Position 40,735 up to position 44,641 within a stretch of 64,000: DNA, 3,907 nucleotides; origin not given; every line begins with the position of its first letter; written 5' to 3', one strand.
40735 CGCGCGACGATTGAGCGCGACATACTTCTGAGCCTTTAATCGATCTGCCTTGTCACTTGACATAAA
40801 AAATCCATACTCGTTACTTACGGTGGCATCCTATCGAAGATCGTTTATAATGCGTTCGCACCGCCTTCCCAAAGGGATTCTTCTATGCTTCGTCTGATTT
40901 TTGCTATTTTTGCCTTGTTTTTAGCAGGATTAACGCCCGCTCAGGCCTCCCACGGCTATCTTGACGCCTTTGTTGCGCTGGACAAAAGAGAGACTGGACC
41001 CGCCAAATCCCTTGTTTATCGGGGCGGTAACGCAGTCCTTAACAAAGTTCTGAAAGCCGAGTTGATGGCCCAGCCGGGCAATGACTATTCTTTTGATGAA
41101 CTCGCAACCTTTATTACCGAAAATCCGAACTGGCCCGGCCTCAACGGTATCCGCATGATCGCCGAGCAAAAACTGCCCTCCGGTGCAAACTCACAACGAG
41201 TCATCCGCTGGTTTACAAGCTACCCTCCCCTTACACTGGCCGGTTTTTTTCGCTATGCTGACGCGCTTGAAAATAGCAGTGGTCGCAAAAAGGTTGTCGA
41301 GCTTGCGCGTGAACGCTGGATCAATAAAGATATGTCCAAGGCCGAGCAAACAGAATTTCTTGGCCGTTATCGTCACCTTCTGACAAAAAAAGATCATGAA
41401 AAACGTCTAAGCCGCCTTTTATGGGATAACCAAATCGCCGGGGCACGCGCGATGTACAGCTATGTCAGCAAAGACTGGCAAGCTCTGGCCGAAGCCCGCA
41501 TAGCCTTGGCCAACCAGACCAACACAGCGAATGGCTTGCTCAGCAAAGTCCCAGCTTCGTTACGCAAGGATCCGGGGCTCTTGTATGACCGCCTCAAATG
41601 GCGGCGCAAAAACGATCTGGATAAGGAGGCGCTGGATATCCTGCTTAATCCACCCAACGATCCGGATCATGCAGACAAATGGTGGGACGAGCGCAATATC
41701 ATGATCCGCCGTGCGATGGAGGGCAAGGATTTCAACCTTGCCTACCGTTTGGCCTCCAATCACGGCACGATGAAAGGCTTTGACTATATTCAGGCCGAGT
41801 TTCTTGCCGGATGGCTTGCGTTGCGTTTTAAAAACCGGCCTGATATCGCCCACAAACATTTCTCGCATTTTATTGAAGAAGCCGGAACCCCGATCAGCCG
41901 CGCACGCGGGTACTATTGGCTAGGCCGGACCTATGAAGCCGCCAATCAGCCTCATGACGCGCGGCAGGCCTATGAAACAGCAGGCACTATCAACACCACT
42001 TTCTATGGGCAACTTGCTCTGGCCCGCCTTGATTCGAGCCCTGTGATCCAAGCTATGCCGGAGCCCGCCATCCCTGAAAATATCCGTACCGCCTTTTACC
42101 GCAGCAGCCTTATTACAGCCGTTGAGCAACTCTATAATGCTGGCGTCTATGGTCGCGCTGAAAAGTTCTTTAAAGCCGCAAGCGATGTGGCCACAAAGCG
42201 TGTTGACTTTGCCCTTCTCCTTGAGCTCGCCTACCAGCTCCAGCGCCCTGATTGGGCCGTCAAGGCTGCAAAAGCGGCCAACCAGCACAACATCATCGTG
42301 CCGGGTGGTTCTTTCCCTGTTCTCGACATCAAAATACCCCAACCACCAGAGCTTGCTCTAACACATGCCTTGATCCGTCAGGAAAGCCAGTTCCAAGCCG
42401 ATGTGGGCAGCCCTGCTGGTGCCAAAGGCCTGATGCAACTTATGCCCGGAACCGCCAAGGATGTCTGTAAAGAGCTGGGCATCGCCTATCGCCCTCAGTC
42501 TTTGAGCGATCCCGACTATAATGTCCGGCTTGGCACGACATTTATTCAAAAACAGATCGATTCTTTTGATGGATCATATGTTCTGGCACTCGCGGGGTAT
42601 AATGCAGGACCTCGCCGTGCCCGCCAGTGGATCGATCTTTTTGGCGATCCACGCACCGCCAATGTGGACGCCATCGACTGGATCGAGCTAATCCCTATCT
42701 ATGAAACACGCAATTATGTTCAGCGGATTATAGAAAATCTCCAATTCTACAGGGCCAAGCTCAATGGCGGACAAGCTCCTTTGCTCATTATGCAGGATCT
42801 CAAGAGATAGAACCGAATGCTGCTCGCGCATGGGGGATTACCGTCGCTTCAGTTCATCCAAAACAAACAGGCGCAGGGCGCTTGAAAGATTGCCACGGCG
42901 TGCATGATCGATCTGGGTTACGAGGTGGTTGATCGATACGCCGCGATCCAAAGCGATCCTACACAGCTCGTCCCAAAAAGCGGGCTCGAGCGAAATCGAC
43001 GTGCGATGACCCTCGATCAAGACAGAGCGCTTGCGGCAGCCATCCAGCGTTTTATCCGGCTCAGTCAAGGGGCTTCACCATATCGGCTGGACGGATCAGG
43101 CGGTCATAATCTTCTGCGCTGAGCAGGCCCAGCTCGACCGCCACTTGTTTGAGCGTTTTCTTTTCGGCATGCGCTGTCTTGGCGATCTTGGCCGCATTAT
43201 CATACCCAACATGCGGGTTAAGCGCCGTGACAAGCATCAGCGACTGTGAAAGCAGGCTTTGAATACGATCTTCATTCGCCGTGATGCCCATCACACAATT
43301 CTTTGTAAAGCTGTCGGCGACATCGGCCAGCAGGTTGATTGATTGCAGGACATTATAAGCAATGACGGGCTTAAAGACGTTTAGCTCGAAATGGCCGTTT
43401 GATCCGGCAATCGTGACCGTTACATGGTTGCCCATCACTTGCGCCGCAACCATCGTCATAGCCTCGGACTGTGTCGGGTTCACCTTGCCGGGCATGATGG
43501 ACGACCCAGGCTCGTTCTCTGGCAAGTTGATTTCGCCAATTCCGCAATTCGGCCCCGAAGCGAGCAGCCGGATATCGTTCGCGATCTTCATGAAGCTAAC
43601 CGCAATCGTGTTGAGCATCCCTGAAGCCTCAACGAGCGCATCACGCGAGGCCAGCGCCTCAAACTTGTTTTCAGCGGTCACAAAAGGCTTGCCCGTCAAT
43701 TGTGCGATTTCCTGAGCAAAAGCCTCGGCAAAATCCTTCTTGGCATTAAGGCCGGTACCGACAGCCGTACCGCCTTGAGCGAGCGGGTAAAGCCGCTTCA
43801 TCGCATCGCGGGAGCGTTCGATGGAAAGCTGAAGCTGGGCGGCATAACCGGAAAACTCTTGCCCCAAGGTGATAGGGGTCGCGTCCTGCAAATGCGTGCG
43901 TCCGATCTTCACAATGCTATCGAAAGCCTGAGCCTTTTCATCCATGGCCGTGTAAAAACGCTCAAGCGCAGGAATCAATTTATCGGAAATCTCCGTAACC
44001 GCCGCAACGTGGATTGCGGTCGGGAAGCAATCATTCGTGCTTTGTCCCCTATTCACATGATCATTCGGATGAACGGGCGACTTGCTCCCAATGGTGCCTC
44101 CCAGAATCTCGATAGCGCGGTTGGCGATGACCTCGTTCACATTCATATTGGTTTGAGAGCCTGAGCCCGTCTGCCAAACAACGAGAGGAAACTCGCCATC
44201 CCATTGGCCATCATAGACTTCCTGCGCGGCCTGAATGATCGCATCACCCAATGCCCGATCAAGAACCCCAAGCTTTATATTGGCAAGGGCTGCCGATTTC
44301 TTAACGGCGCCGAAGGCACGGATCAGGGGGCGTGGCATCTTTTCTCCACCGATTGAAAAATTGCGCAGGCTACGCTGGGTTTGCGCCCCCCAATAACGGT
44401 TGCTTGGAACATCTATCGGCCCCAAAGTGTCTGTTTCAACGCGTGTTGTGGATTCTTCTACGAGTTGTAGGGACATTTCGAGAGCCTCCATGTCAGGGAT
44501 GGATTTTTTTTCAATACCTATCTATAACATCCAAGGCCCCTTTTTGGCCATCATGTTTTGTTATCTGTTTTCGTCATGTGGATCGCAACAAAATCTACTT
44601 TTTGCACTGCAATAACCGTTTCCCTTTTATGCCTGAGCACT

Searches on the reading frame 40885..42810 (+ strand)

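Call 59: search_protein_families(library=pfam, proteins=[window:40885-42810:+], max_evalue=0.000001)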
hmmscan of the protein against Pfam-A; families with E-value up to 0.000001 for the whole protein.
window:40885-42810:+ (641 aa): 1 family
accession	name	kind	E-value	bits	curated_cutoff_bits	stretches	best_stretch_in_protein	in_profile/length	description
PF01464.25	SLT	-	1.8e-23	82.8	21.3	1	492-589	16-111/117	Transglycosylase SLT domain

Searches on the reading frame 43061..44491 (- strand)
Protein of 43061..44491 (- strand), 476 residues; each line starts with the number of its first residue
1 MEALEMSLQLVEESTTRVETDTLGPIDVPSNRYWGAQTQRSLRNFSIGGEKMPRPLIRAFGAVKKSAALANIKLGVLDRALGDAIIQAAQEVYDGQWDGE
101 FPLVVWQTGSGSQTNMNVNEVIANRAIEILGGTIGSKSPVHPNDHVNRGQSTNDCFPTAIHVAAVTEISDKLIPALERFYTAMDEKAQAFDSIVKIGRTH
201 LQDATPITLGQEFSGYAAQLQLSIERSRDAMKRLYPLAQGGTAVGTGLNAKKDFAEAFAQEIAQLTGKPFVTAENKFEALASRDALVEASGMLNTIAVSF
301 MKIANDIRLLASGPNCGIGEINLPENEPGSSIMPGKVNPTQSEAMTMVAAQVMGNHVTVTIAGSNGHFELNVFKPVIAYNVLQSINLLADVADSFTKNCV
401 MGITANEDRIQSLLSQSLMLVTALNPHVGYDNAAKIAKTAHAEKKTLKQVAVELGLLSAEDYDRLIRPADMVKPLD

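Call 59: search_protein_families(library=pfam, proteins=[window:43061-44491:-], max_evalue=0.000001)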
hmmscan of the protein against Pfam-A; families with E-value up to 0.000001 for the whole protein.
window:43061-44491:- (476 aa): 2 families
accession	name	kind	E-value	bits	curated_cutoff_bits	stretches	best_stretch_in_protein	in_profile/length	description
PF00206.25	Lyase_1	-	9.6e-115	383.7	27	1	24-354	1-312/312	Lyase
PF10415.14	FumaraseC_C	-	5.6e-24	84.8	32.5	1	420-473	1-54/54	Fumarase C C-terminus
